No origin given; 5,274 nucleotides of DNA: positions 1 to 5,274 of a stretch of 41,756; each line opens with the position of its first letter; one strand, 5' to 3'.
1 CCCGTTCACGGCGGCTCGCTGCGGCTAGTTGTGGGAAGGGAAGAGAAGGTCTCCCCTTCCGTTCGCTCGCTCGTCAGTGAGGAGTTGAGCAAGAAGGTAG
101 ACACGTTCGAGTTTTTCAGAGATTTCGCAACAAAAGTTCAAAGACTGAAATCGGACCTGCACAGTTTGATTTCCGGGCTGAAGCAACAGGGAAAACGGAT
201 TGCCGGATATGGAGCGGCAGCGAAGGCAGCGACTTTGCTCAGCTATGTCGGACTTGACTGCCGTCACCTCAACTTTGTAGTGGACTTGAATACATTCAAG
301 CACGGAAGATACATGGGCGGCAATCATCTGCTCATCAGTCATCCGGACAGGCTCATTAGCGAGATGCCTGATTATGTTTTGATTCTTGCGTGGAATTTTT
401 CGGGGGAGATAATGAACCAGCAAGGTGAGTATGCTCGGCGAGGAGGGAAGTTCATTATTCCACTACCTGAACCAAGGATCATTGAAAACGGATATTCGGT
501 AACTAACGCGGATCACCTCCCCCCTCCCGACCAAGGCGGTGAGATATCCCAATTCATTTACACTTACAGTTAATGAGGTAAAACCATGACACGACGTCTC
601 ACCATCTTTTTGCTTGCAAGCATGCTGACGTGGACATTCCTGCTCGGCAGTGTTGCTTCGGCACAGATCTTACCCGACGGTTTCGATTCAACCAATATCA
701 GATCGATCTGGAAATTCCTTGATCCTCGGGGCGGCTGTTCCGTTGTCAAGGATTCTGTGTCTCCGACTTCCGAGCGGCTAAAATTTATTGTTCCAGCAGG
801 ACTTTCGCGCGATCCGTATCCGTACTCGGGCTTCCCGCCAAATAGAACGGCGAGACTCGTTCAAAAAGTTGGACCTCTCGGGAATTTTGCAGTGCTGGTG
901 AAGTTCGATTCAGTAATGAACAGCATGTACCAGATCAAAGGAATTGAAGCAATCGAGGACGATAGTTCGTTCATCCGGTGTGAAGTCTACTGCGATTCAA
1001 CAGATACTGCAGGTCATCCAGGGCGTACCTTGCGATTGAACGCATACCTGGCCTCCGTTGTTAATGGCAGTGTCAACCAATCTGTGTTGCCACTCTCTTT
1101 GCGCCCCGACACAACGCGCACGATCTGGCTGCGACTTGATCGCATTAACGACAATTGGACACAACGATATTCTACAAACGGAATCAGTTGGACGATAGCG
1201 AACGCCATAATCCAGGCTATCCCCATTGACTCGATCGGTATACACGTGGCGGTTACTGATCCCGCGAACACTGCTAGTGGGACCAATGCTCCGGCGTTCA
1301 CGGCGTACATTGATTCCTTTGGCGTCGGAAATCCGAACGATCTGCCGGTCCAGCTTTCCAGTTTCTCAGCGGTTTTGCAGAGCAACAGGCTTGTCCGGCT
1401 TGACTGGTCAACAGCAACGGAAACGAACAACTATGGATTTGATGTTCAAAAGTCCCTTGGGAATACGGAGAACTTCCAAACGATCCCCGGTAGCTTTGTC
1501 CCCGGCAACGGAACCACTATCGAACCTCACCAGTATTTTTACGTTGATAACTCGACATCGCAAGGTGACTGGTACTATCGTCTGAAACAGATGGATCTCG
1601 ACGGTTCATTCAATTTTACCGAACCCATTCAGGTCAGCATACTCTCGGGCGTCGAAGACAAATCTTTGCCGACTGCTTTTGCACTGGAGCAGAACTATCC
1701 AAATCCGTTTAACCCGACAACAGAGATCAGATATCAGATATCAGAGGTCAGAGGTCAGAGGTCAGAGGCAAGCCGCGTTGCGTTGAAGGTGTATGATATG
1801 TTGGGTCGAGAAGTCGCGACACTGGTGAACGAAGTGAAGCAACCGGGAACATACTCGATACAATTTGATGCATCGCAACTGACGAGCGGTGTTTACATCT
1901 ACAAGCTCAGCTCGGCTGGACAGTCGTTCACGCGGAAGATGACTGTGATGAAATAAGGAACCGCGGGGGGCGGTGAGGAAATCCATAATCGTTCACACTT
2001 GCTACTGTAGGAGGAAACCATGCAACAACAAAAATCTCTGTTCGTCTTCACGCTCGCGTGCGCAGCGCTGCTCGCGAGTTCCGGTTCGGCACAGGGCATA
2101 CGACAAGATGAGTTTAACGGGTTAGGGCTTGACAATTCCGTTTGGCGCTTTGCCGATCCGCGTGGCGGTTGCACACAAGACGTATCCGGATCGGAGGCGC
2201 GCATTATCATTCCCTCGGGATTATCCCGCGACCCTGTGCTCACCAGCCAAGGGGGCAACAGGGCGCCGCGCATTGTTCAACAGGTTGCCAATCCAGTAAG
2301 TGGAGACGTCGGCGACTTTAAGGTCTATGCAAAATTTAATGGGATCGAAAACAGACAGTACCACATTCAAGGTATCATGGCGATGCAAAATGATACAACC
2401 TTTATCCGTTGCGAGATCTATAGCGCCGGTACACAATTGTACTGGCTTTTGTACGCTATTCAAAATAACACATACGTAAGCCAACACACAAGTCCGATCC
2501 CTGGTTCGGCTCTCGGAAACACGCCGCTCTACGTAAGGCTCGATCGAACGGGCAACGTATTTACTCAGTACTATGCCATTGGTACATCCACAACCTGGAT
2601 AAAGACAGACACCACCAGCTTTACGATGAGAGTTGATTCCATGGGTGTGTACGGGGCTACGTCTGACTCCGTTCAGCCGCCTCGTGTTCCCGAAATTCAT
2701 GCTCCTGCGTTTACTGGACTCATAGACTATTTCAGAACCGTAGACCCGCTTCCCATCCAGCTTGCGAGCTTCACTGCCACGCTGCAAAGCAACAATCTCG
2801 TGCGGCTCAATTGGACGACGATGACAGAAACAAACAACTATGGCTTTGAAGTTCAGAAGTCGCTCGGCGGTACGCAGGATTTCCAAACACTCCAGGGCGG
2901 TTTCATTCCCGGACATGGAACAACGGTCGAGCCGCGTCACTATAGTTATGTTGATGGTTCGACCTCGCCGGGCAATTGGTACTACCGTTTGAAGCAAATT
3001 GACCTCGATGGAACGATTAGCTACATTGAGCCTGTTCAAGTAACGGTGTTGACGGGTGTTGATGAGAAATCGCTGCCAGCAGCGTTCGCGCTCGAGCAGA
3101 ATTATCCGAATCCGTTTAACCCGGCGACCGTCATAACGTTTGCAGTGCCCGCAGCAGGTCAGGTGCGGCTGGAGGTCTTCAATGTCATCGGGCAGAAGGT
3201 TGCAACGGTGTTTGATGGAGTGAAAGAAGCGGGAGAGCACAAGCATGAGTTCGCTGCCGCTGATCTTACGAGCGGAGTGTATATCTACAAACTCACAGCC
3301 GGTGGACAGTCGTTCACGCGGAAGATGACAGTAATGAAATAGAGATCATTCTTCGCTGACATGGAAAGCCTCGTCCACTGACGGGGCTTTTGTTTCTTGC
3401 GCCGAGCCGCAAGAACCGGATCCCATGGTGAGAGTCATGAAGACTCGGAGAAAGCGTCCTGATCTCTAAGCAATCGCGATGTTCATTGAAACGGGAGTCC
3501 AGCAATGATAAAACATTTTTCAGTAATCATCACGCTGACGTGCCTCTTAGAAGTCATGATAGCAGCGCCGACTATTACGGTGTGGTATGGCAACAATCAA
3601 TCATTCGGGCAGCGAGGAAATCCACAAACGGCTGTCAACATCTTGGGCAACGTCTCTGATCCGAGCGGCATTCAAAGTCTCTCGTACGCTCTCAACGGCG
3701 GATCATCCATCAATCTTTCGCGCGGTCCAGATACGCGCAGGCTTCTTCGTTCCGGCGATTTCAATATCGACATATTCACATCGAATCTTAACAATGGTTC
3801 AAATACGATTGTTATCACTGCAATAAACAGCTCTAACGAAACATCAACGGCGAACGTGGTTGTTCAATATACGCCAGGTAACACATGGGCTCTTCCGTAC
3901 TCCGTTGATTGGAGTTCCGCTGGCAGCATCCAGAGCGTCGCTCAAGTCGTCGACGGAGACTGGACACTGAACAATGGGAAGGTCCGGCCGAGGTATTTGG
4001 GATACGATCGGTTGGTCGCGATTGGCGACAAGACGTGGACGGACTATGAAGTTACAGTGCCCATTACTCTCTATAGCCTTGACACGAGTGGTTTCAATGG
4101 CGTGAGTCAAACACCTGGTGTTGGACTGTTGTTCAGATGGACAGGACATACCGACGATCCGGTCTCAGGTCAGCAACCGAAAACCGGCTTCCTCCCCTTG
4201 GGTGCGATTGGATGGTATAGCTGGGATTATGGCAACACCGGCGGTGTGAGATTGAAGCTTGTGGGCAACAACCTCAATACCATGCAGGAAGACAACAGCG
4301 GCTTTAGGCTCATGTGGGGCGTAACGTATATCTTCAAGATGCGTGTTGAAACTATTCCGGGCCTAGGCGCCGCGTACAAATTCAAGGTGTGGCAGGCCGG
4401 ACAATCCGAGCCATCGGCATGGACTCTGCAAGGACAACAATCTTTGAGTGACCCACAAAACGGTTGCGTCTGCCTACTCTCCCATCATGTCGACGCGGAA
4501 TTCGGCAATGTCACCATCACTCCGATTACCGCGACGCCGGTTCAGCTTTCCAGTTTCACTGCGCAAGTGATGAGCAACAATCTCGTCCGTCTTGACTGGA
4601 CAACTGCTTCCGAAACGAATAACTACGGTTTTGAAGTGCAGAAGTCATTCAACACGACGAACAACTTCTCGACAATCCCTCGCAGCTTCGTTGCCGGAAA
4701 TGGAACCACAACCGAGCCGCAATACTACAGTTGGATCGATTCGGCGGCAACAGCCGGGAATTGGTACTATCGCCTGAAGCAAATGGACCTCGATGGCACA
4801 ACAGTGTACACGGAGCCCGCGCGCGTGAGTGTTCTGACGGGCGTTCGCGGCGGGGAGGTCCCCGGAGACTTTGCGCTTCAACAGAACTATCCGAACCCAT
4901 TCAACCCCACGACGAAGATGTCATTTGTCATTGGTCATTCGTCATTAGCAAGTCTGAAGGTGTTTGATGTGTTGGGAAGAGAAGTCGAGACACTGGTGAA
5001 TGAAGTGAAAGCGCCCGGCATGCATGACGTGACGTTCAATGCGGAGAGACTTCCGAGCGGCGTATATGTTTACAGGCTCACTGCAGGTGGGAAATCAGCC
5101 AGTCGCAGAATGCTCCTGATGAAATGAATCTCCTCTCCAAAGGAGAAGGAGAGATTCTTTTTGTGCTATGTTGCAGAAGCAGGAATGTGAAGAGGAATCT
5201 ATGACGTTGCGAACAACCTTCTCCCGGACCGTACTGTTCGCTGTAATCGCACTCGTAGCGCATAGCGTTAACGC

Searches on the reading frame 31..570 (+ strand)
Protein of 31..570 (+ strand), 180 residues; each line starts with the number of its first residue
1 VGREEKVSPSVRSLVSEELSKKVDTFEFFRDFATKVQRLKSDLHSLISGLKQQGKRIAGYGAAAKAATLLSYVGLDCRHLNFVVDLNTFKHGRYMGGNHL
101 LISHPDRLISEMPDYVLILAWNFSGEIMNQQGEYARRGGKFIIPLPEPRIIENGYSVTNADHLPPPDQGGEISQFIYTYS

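Call 7: search_protein_families(library=pfam, proteins=[window:31-570:+], max_evalue=0.01)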
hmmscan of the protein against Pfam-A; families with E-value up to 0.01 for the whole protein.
window:31-570:+ (180 aa): 1 family
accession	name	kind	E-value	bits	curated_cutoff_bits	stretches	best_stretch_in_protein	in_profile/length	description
PF08484.17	Methyltransf_14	-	1.1e-47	162.3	23.5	1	4-146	18-160/160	C-methyltransferase C-terminal domain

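Call 8: search_protein_families(library=ncbifam, proteins=[window:31-570:+], max_evalue=0.01)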
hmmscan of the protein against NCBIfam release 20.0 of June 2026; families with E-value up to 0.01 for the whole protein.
window:31-570:+ (180 aa): 0 families

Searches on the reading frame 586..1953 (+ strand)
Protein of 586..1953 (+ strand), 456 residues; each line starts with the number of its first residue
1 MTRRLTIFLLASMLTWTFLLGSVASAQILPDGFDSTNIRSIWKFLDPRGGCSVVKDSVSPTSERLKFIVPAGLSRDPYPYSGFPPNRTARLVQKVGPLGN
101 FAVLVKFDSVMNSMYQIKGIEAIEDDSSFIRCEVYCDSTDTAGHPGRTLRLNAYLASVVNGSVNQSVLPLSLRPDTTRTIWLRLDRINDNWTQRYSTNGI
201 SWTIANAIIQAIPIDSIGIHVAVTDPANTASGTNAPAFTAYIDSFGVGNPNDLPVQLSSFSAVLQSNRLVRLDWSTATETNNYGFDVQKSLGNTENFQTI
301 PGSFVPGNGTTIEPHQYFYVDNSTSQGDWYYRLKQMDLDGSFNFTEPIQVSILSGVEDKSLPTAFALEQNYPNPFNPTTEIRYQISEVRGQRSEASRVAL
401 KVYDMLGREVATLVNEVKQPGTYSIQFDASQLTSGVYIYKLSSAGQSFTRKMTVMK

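Call 10: search_protein_families(library=pfam, proteins=[window:586-1953:+], max_evalue=0.001)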
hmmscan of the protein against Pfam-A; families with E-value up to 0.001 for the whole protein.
window:586-1953:+ (456 aa): 1 family
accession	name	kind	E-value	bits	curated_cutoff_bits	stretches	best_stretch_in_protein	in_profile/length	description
PF18962.6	Por_Secre_tail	-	2.2e-11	44.3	27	1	371-454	2-75/75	Secretion system C-terminal sorting domain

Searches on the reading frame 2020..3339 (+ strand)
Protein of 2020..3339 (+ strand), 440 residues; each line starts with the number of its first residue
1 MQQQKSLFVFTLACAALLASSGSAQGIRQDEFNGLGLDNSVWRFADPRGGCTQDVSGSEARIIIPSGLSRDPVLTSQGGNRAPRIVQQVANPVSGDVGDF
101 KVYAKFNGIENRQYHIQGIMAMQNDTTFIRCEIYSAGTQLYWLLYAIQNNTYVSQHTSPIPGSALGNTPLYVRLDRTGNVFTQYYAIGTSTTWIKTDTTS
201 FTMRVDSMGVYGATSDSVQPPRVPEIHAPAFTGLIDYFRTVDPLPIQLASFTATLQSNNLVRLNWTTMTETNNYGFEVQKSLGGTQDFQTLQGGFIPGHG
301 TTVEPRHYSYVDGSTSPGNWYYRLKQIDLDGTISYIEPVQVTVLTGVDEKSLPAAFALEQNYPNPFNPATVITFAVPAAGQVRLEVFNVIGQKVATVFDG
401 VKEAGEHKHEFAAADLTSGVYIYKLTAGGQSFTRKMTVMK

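Call 10: search_protein_families(library=pfam, proteins=[window:2020-3339:+], max_evalue=0.001)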
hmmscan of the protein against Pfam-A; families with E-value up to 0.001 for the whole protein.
window:2020-3339:+ (440 aa): 2 families
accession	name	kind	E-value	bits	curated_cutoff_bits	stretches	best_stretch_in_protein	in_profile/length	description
PF18962.6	Por_Secre_tail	-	2.6e-09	37.7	27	1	362-438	2-75/75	Secretion system C-terminal sorting domain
PF07081.18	DUF1349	-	7.4e-05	22.9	32.4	1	98-211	48-158/179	Protein of unknown function (DUF1349)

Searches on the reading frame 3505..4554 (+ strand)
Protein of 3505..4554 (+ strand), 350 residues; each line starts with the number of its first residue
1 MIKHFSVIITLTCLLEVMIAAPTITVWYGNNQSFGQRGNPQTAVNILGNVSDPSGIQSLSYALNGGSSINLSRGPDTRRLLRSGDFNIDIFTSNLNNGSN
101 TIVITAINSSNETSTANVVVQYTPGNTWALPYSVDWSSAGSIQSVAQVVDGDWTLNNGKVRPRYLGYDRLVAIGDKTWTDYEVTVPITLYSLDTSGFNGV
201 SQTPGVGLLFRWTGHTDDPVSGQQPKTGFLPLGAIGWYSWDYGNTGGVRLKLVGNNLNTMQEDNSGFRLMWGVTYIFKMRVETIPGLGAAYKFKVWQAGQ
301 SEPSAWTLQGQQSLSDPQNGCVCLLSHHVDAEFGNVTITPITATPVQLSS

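Call 65: search_solved_structures(query=A3, max_evalue=1)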
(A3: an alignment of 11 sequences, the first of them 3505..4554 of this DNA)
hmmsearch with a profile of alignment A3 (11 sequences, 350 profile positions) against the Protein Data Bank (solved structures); distinct sequences matched with E-value up to 1: 1.
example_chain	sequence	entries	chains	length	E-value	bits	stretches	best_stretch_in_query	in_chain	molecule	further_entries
7dm0_A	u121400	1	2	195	0.29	13.2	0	78-118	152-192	Biofilm-associated surface protein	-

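Call 66: search_protein_families(library=pfam, alignment_id=A3, max_evalue=1)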
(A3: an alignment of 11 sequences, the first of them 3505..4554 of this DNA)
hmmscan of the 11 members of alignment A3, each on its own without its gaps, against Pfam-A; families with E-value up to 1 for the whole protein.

A. member 1, window:3505-4554:+ (350 aa): 1 family
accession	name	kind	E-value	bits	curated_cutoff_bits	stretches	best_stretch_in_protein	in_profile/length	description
PF17957.7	Big_7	-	0.0046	18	24.1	1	37-102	13-68/70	Bacterial Ig domain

B. families by the number of members that match (of 11 scanned): 11 families
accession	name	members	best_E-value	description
PF17957.7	Big_7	7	0.0024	Bacterial Ig domain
PF09136.16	Glucodextran_B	4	0.0034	Glucodextranase, domain B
PF22036.2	MoaF_like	3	0.023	MoaF-like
PF23196.1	NOMO_6th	2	0.0088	NOMO sixth transthyretin-like domain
PF17993.7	HA70_C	1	0.00017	Haemagglutinin 70 C-terminal domain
PF17936.7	Big_6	1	0.0073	Bacterial Ig domain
PF17963.7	Big_9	1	0.048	Bacterial Ig domain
PF12985.13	DUF3869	1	0.066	Domain of unknown function (DUF3869)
PF00630.25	Filamin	1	0.096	Filamin/ABP280 repeat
PF19077.6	Big_13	1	0.11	Bacterial Ig-like domain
PF01137.26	RTC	1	0.2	RNA 3'-terminal phosphate cyclase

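Call 75: predict_structure(alignment_id=A4)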
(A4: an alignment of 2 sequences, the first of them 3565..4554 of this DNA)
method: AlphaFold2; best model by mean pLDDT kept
length: 330 residues; sequences in the alignment: 2
mean_pLDDT: 40.9   pTM: 0.38
mean pLDDT of the five models: 40.9, 40.1, 37.3, 33.6, 32.8
residues with pLDDT >= 90: 5; 70-90: 37; 50-70: 42; < 50: 246
segments of 3 or more residues with pLDDT < 50: 15-22, 53-63, 106-258, 261-330
pLDDT, mean of each block of 10 residues (from residue 1): 64 43 53 71 81 38 51 71 85 85 51 33 26 27 28 32 36 26 30 29 24 28 28 27 28 42 40 46 35 24 21 25 24
secondary structure, 60 per line:
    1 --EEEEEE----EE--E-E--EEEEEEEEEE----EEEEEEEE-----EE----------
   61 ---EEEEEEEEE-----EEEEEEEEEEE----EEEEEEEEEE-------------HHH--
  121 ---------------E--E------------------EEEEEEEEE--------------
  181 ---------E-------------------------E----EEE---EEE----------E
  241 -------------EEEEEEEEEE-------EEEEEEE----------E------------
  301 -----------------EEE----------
elements in order: E3-8 E22-31 E36-43 E64-72 E78-88 E93-102 E158-166 E221-223 E227-229 E254-263 E271-277 E318-320

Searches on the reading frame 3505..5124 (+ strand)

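Call 10: search_protein_families(library=pfam, proteins=[window:3505-5124:+], max_evalue=0.001)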
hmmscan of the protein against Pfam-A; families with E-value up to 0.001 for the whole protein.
window:3505-5124:+ (540 aa): 1 family
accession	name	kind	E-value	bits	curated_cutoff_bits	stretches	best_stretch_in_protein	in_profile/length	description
PF18962.6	Por_Secre_tail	-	7.4e-08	33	27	1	462-535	2-72/75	Secretion system C-terminal sorting domain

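Call 81: search_protein_families(library=padloc, proteins=[window:3505-5124:+], max_evalue=0.001)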
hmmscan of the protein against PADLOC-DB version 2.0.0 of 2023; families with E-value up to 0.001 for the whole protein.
window:3505-5124:+ (540 aa): 0 families
